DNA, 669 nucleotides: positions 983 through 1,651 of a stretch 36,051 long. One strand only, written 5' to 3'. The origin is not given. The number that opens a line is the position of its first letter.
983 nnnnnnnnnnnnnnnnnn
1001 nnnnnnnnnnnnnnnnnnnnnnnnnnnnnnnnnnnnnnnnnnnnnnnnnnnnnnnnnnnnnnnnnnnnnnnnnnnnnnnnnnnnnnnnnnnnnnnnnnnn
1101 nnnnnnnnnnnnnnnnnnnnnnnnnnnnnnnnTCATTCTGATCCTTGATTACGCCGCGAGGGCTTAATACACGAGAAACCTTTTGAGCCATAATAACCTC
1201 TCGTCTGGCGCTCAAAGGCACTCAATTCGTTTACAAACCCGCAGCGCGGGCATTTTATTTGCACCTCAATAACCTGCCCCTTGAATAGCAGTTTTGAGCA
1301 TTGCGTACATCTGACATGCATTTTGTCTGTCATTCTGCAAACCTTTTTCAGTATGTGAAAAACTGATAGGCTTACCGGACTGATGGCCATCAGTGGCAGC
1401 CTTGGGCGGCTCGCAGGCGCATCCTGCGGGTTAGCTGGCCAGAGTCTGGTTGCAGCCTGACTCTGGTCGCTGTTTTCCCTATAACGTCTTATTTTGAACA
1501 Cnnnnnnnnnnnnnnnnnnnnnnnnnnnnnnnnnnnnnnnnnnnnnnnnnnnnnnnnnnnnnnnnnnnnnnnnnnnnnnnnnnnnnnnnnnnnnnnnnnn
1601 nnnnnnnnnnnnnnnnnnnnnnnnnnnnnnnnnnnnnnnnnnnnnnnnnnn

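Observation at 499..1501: com-mom DNA-modification module at the prophage end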

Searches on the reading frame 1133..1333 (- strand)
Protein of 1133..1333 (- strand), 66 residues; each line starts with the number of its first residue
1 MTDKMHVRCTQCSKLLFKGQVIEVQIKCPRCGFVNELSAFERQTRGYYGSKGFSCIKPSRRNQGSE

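Call 52: search_protein_families(library=ncbifam, proteins=[window:1133-1333:-], max_evalue=0.01)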
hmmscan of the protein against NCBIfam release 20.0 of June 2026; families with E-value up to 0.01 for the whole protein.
window:1133-1333:- (66 aa): 3 families
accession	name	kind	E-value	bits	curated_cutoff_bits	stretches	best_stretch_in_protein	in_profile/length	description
NF047912.1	ECs_2282_CxxC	subfamily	0.0011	18.8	37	0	2-23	23-44/60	ECs_2282 family putative zinc-binding protein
TIGR02098.1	MJ0042_CXXC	domain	0.0032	17.1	20.9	0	3-14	22-33/38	MJ0042-type zinc finger domain-containing protein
NF041591.1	CxxC_VVA0879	subfamily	0.0057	16.6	37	1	17-57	13-56/101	VVA0879 family protein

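Call 57: search_solved_structures(query=window:1133-1333:-, max_evalue=0.01, show_alignments=1)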
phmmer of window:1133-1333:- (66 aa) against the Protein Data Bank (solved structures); distinct sequences matched with E-value up to 0.01: 1.
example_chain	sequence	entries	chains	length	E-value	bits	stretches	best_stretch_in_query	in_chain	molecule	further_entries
9m70_A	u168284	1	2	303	0.0023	21.4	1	1-41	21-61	Acetyl-coenzyme A carboxylase carboxyl transferase subunit beta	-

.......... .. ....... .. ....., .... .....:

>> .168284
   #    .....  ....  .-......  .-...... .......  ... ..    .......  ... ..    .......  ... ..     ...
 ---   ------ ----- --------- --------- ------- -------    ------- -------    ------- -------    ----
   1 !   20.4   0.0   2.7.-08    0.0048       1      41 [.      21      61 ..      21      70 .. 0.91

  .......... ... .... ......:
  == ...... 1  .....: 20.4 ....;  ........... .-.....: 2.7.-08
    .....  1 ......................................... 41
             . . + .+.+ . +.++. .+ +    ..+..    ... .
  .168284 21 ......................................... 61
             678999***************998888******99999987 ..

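Call 58: find_homologous_proteins(query=window:1136-1321:-, max_evalue=0.001)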
Query seq(62 aa) (62 aa): 1 proteins with E <= 0.001 among 1 candidates.
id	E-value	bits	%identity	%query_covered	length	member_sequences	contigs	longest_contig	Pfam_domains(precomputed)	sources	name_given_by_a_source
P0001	6.3e-28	113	86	94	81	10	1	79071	PF10122.14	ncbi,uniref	ncbi:Com family DNA-binding transcriptional regulator [Salmonella enterica]|uniref:Com family DNA-bi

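Call 59: find_encoding_contigs(protein=P0001, flank=6000, max_places=6)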
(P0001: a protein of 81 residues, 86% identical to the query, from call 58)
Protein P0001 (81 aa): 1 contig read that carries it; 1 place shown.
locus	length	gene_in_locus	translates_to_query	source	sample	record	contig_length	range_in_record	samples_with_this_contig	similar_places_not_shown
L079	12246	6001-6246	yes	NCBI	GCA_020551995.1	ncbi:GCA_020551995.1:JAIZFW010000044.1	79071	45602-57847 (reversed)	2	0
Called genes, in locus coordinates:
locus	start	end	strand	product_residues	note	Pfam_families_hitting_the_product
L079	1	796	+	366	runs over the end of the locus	PF05954:Phage_GPD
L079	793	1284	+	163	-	PF04717:Phage_base_V (weak)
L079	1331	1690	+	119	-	PF04965:GPW_gp25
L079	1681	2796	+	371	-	PF26776:Baseplate_J_N, PF04865:Baseplate_J, PF26078:Baseplate_J_M, PF26079:Baseplate_J_C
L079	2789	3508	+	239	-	PF09684:Tail_P2_I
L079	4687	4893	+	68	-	PF21882:Gp53-like_C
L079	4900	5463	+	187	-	PF02413:Caudo_TAP (weak), PF14301:DUF4376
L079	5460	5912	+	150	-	-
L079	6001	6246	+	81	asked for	PF10122:Zn_ribbon_Com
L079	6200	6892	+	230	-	PF25680:Mom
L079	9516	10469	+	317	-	PF11047:SopD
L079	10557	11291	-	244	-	PF01507:PAPS_reduct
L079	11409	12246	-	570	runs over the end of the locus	PF03460:NIR_SIR_ferr, PF01077:NIR_SIR, PF03460:NIR_SIR_ferr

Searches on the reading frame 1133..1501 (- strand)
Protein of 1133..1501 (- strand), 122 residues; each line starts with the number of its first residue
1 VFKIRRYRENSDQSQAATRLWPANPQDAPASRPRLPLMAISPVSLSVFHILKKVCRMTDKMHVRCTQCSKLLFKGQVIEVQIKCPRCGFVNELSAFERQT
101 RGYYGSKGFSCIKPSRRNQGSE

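Call 3: search_protein_families(library=pfam, proteins=[window:1133-1501:-], max_evalue=0.01)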
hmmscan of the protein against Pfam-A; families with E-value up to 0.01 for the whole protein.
window:1133-1501:- (122 aa): 1 family
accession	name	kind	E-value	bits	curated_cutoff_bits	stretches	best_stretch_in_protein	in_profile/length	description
PF10122.14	Zn_ribbon_Com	-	1.7e-11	43.9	22.9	1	62-96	4-39/52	Mu-like prophage protein Com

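Call 4: search_protein_families(library=phrogs, proteins=[window:1133-1501:-], max_evalue=0.01)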
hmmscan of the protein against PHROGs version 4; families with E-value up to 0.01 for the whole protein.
window:1133-1501:- (122 aa): 2 families
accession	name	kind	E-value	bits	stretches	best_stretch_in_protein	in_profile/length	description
phrog_6417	-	other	2.8e-12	47.4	1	59-98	4-44/68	translational regulator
phrog_13819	-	DNA, RNA and nucleotide metabolism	1.5e-07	32.3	1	63-105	4-48/62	gpCom control of modification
